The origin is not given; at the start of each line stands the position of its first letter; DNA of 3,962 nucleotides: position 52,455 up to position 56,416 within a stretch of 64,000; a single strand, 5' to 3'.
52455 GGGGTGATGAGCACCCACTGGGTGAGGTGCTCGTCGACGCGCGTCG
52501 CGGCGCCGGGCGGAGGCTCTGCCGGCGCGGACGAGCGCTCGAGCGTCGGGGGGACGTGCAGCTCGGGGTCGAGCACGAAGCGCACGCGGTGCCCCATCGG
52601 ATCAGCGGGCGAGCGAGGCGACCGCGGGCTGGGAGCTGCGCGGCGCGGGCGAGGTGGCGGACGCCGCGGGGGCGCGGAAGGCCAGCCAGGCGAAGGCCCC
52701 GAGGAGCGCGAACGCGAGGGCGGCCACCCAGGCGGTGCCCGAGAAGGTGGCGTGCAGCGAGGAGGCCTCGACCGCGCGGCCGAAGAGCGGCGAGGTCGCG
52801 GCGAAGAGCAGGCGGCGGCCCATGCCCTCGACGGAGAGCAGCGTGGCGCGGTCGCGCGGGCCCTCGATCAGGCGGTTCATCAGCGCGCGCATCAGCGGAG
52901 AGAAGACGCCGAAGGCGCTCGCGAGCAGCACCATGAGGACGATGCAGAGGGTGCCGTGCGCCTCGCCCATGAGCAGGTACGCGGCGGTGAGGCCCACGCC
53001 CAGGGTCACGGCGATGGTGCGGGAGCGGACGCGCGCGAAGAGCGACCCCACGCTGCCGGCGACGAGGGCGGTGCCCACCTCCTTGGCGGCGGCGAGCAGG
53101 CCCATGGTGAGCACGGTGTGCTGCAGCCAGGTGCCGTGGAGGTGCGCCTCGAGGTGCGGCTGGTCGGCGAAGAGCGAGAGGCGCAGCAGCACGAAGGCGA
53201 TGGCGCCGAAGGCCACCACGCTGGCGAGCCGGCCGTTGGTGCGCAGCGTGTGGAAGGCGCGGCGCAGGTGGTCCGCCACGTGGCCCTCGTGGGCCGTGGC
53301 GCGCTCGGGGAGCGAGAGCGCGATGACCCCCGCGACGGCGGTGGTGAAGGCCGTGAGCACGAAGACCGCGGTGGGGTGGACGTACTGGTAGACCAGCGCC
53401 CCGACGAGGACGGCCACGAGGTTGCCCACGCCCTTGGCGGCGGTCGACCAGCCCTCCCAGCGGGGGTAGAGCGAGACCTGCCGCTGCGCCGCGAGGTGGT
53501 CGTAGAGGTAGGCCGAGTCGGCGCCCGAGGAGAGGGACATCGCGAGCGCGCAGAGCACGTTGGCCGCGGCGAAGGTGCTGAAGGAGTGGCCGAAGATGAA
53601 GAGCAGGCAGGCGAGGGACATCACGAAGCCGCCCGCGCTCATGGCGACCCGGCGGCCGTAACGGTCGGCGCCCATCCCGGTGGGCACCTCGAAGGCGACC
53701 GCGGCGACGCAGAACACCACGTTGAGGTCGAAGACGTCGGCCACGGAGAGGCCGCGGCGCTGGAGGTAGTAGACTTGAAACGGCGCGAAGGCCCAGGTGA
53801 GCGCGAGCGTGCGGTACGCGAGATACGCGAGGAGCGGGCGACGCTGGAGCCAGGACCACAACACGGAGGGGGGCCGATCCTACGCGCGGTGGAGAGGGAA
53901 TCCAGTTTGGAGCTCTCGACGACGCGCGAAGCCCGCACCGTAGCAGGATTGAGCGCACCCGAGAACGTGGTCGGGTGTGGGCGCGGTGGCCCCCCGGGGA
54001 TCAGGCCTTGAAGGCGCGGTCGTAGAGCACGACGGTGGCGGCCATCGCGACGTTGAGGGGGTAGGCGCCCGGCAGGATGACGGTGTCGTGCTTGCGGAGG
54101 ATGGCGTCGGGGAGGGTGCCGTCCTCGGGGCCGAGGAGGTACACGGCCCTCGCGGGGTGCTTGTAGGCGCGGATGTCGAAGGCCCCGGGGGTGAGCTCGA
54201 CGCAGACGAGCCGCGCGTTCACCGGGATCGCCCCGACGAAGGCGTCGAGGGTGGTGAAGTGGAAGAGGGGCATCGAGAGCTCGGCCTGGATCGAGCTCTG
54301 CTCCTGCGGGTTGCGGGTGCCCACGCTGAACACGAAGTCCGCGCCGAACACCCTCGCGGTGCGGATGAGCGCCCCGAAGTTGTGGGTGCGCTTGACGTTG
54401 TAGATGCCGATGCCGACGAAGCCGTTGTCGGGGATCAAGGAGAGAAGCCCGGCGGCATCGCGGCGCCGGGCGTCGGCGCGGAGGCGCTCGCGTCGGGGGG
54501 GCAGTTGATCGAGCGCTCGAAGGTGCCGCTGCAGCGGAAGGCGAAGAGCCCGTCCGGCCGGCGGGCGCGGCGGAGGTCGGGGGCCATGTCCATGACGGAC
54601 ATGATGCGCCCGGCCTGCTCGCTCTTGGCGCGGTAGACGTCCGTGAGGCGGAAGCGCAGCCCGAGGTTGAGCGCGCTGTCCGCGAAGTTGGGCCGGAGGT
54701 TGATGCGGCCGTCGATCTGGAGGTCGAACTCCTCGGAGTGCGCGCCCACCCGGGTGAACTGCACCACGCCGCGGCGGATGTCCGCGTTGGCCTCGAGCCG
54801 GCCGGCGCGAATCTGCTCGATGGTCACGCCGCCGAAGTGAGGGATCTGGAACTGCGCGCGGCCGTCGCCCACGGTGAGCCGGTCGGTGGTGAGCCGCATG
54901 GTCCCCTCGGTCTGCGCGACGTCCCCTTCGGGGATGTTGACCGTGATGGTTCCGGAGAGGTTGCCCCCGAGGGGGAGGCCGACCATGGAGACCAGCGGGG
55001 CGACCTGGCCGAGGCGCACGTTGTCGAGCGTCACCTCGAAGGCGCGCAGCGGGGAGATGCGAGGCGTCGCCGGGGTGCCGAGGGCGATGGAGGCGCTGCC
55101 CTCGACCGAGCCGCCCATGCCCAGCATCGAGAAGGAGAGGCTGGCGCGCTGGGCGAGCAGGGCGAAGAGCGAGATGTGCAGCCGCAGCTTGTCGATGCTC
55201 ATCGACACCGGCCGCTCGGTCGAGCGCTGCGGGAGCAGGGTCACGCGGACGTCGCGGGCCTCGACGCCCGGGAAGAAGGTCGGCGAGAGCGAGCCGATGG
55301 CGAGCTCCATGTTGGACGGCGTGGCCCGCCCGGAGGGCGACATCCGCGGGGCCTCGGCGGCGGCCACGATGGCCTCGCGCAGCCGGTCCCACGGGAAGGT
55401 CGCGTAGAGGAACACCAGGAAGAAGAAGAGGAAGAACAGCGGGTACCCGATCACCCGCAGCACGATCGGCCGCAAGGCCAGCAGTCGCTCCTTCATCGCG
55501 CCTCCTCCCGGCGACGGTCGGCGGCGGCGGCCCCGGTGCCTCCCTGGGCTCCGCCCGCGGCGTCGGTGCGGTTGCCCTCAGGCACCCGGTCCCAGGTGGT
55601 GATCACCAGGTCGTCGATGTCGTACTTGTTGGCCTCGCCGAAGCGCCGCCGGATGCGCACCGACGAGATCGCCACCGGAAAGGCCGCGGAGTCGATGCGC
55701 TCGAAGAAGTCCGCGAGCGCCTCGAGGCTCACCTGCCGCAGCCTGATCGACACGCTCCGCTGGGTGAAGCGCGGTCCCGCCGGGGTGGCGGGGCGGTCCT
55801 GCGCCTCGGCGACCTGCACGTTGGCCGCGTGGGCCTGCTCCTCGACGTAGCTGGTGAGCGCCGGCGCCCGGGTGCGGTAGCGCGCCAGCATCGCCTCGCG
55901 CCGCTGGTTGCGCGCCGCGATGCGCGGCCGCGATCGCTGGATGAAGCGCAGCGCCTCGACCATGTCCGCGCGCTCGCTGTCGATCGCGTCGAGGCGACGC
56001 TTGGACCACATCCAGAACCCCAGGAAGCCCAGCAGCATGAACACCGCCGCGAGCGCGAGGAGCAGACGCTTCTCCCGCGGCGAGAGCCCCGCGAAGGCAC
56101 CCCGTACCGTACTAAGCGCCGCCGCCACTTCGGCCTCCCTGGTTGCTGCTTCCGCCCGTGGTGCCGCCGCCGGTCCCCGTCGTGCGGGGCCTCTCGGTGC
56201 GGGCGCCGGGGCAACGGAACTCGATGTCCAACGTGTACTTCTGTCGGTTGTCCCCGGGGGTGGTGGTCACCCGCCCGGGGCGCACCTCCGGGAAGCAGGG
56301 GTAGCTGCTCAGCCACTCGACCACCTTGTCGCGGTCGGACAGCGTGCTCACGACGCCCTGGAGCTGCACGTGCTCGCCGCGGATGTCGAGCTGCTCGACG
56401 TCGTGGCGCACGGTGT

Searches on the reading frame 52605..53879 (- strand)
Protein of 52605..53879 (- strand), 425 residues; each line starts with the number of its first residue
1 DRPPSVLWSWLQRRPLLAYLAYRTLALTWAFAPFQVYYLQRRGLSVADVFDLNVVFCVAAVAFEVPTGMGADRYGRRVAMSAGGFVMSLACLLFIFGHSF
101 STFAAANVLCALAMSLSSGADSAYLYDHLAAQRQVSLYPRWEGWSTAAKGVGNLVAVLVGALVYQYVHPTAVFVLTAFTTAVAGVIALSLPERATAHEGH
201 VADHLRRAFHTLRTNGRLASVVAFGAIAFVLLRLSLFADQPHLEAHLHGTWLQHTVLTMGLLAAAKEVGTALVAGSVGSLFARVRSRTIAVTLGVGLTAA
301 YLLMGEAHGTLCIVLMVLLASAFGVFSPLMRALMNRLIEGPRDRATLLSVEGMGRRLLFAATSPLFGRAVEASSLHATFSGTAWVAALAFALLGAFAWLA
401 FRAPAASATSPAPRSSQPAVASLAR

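Call 56: search_protein_families(library=pfam, max_evalue=0.00001, proteins=[window:52605-53879:-])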
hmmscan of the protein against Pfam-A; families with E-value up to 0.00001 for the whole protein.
window:52605-53879:- (425 aa): 1 family
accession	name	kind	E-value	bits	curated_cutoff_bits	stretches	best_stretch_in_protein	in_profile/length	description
PF07690.21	MFS_1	-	3.1e-21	76.1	33.4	1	28-238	12-229/347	Major Facilitator Superfamily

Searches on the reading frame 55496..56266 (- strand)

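Call 56: search_protein_families(library=pfam, max_evalue=0.00001, proteins=[window:55496-56266:-])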
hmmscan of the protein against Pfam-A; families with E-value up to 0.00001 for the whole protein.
window:55496-56266:- (257 aa): 1 family
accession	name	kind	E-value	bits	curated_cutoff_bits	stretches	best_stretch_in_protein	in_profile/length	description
PF04612.17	T2SSM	-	1.3e-07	32.4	27.8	1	54-194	4-131/160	Type II secretion system (T2SS), protein M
